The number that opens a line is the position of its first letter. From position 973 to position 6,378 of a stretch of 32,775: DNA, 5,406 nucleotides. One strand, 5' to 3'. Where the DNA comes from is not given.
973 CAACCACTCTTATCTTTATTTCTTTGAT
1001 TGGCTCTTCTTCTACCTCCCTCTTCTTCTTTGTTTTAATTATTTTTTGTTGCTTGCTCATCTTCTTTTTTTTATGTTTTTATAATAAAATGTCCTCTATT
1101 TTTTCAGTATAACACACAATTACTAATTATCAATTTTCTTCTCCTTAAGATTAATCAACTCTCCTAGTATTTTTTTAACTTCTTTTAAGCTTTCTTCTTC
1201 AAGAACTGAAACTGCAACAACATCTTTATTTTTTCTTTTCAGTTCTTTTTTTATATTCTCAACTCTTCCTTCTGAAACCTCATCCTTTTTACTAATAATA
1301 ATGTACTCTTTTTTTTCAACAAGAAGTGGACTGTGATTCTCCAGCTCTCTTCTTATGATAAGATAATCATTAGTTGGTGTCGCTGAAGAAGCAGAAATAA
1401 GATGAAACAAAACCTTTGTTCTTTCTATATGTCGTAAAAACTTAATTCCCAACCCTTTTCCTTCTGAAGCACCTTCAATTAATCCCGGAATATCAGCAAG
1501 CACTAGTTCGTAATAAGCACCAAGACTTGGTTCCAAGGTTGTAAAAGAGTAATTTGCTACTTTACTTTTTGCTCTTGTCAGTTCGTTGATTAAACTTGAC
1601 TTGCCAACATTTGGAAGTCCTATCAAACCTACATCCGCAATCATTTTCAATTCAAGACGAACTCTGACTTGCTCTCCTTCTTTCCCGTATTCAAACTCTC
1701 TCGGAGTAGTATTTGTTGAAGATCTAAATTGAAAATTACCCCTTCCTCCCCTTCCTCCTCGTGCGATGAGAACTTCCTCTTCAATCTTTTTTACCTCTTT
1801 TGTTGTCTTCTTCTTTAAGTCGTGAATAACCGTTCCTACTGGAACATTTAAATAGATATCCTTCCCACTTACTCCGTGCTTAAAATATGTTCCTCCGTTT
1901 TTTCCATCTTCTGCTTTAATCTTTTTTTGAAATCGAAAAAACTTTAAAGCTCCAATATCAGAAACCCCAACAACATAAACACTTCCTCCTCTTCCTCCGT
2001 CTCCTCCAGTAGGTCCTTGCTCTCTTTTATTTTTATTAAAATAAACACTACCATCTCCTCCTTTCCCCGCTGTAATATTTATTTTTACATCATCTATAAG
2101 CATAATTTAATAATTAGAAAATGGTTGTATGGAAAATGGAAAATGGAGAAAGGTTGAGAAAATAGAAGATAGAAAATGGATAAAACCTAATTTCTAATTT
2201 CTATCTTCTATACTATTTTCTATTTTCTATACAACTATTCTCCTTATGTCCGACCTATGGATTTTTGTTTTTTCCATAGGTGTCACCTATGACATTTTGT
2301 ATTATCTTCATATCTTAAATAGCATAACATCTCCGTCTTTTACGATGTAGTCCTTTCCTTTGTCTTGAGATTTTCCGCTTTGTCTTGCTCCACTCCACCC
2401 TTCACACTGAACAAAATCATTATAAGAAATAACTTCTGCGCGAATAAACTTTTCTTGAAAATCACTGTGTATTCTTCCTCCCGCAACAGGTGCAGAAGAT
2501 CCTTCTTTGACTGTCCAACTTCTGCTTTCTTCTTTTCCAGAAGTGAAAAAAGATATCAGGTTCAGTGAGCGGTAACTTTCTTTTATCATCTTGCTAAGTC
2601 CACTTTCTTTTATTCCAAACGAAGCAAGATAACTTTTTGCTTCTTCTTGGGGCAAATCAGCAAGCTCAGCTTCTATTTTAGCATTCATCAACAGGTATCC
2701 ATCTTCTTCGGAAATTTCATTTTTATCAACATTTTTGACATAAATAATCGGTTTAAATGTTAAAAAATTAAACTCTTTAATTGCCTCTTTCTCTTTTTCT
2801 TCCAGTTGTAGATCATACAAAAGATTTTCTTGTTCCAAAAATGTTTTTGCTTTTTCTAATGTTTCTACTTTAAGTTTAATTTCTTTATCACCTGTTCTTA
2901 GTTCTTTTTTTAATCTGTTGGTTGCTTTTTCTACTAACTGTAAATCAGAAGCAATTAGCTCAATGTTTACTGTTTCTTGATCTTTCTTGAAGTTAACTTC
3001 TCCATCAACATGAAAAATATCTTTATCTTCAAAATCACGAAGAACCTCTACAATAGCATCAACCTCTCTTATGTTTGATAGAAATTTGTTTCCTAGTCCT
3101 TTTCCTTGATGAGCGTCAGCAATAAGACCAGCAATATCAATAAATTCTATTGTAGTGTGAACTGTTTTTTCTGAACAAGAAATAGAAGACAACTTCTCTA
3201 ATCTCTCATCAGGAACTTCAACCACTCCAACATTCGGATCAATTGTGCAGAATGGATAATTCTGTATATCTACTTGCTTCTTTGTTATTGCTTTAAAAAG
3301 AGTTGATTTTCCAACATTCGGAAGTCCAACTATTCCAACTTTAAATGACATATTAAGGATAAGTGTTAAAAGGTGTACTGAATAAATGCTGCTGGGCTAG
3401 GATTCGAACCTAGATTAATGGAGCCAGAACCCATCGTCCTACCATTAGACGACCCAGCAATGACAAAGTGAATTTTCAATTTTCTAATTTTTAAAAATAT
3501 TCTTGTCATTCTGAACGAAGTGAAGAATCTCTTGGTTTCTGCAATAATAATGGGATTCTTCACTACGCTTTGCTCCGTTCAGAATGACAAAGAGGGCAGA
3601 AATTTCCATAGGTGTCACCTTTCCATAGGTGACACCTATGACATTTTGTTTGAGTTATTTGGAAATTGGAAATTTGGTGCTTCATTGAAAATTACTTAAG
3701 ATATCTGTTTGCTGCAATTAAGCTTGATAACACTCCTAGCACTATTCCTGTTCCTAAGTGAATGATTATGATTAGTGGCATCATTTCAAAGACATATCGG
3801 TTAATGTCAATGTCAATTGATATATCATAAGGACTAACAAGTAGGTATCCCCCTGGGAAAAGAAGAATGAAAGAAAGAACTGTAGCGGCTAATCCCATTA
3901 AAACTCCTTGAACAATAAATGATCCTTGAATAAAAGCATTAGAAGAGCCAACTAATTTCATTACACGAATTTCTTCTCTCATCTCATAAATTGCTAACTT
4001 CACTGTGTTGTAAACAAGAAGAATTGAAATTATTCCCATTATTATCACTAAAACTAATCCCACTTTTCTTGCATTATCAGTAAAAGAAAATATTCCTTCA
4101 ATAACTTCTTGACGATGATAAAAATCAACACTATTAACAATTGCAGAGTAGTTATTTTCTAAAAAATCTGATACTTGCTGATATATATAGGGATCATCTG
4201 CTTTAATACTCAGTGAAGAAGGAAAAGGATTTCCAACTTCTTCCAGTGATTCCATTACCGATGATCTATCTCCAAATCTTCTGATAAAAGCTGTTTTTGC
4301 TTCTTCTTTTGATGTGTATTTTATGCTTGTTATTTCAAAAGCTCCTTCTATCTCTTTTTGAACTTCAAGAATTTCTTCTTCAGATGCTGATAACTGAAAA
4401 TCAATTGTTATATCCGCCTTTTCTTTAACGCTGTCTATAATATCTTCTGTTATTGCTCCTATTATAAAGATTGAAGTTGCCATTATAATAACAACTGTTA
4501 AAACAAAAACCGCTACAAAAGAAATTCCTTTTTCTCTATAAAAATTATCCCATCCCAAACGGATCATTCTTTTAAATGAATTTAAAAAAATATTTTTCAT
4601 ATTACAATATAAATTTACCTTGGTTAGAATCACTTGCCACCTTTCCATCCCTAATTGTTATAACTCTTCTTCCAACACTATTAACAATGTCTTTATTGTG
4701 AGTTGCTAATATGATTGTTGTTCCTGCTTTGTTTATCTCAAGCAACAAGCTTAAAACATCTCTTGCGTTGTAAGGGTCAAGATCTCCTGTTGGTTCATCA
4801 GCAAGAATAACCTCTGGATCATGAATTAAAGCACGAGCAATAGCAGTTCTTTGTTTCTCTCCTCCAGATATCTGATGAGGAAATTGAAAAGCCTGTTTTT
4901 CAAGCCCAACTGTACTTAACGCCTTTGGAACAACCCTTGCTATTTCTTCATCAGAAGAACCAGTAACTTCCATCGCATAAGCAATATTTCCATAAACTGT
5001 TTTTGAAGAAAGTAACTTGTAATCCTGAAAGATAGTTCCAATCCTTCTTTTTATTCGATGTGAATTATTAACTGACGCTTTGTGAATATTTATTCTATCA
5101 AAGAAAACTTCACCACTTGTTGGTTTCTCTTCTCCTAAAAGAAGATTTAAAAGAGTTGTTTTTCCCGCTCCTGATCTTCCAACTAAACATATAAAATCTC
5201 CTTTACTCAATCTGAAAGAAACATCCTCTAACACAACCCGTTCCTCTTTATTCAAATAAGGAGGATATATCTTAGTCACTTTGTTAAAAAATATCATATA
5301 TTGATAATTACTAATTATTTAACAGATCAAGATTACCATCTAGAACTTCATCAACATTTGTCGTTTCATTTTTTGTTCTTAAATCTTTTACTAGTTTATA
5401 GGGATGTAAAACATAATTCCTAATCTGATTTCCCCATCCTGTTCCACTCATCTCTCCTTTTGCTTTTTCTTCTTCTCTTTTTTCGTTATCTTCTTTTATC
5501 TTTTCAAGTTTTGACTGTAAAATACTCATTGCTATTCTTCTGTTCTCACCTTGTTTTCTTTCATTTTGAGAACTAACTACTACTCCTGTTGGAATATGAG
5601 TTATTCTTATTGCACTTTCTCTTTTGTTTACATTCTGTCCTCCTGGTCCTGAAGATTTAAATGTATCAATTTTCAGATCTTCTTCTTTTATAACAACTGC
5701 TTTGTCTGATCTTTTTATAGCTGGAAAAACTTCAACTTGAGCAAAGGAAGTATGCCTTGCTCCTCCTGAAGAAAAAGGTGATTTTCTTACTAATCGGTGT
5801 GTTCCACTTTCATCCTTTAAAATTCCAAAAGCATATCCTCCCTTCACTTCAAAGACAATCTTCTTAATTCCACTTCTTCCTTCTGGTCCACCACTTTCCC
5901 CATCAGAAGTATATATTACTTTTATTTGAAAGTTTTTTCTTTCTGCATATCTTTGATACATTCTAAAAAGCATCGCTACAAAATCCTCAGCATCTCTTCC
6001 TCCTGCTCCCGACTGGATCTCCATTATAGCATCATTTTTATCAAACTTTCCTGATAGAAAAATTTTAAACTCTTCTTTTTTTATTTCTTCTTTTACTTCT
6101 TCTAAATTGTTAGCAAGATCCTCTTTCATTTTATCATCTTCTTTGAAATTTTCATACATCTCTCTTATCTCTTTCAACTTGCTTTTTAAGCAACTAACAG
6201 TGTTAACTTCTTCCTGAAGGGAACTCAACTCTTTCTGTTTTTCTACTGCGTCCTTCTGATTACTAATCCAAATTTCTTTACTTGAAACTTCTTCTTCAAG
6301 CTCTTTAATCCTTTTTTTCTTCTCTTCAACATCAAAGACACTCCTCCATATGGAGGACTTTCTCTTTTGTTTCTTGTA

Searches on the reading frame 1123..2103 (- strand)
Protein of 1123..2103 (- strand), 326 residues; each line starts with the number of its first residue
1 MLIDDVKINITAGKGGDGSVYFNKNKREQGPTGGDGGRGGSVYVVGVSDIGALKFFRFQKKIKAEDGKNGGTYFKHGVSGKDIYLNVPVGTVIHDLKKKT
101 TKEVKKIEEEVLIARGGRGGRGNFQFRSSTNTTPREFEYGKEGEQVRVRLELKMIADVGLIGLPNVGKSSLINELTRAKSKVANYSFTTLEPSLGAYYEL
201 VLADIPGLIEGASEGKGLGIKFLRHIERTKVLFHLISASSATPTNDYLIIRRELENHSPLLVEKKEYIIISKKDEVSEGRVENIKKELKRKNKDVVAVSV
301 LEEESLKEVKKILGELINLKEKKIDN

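Call 42: search_protein_families(library=pfam, proteins=[window:1123-2103:-])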
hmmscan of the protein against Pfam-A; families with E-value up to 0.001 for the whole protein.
window:1123-2103:- (326 aa): 5 families
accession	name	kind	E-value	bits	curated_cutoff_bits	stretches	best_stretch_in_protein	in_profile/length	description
PF01018.28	GTP1_OBG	-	5.3e-45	153.2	27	1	3-154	1-155/155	GTP1/OBG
PF01926.29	MMR_HSR1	-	1.8e-24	86.4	21.9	1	157-263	1-103/113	50S ribosome-binding GTPase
PF02421.24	FeoB_N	-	2e-11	44.1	27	1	158-310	3-153/156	Ferrous iron transport protein B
PF03193.22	RsgA_GTPase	-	2.5e-06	27.9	30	0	265-315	55-106/174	RsgA GTPase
PF00350.29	Dynamin_N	-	0.00052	20.5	27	0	199-260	102-160/168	Dynamin family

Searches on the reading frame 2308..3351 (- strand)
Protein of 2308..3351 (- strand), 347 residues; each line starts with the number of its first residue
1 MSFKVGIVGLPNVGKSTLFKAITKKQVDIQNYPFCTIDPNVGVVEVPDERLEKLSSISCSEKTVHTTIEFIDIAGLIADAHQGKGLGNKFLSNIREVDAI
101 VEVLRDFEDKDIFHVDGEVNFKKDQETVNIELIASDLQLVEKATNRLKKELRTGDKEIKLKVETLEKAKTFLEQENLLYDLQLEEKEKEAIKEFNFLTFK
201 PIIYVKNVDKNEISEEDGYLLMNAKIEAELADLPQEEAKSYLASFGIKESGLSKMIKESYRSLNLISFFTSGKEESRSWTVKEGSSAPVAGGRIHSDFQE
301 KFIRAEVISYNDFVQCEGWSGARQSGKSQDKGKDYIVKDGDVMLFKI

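Call 42: search_protein_families(library=pfam, proteins=[window:2308-3351:-])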
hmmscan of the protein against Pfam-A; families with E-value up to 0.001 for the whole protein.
window:2308-3351:- (347 aa): 3 families
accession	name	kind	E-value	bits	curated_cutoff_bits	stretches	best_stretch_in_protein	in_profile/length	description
PF06071.19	YchF-GTPase_C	-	3e-33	114.2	27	1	265-347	1-83/84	Protein of unknown function (DUF933)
PF01926.29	MMR_HSR1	-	4.8e-22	78.7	21.9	1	4-119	1-96/113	50S ribosome-binding GTPase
PF02421.24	FeoB_N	-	2.2e-08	34.2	27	1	4-50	2-48/156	Ferrous iron transport protein B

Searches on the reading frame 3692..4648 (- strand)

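Call 42: search_protein_families(library=pfam, proteins=[window:3692-4648:-])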
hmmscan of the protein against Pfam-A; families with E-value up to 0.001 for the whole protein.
window:3692-4648:- (318 aa): 2 families
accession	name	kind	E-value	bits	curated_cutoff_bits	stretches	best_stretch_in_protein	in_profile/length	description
PF02687.27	FtsX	-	1.6e-14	54.5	25.5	1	199-318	2-117/120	FtsX-like permease C-terminal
PF18075.7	FtsX_ECD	-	3.8e-14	53.5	23.5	1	80-165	3-89/96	FtsX extracellular domain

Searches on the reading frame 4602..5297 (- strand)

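Call 42: search_protein_families(library=pfam, proteins=[window:4602-5297:-])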
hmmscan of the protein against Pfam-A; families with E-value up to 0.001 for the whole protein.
window:4602-5297:- (231 aa): 7 families
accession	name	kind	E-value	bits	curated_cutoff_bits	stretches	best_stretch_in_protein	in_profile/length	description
PF00005.33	ABC_tran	-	7.1e-35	121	25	1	23-170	1-136/137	ABC transporter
PF13304.12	AAA_21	-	5.8e-08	33.6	27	0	140-201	235-299/304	AAA domain, putative AbiEii toxin, Type IV TA system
PF03193.22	RsgA_GTPase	-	6.3e-06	26.6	30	1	15-63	89-136/174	RsgA GTPase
PF13401.12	AAA_22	-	0.0001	23.1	27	1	33-107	5-56/130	AAA domain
PF02463.25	SMC_N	-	0.00024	21.1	40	1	34-213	25-209/220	RecF/RecN/SMC N terminal domain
PF01926.29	MMR_HSR1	-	0.00032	21.2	21.9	1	36-63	2-28/113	50S ribosome-binding GTPase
PF13175.12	AAA_15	-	0.00089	19.4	32.1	0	24-90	15-83/374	AAA ATPase domain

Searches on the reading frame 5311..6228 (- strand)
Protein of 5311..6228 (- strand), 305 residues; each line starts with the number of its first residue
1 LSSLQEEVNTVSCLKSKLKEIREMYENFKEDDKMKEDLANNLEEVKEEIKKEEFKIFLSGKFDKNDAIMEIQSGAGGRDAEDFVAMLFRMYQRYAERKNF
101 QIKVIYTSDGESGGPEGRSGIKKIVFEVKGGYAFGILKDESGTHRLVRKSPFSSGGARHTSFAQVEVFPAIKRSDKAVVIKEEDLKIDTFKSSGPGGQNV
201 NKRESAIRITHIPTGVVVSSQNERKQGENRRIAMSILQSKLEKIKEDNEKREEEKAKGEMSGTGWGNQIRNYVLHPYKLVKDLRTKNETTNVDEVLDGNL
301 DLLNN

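Call 42: search_protein_families(library=pfam, proteins=[window:5311-6228:-])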
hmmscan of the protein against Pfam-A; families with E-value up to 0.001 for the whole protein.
window:5311-6228:- (305 aa): 2 families
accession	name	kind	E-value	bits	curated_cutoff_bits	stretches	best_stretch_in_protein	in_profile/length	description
PF03462.23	PCRF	-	1.7e-45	155.7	24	1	2-165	32-194/194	PCRF domain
PF00472.26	RF-1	-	1.9e-37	128.2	35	1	177-284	4-116/116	RF-1 domain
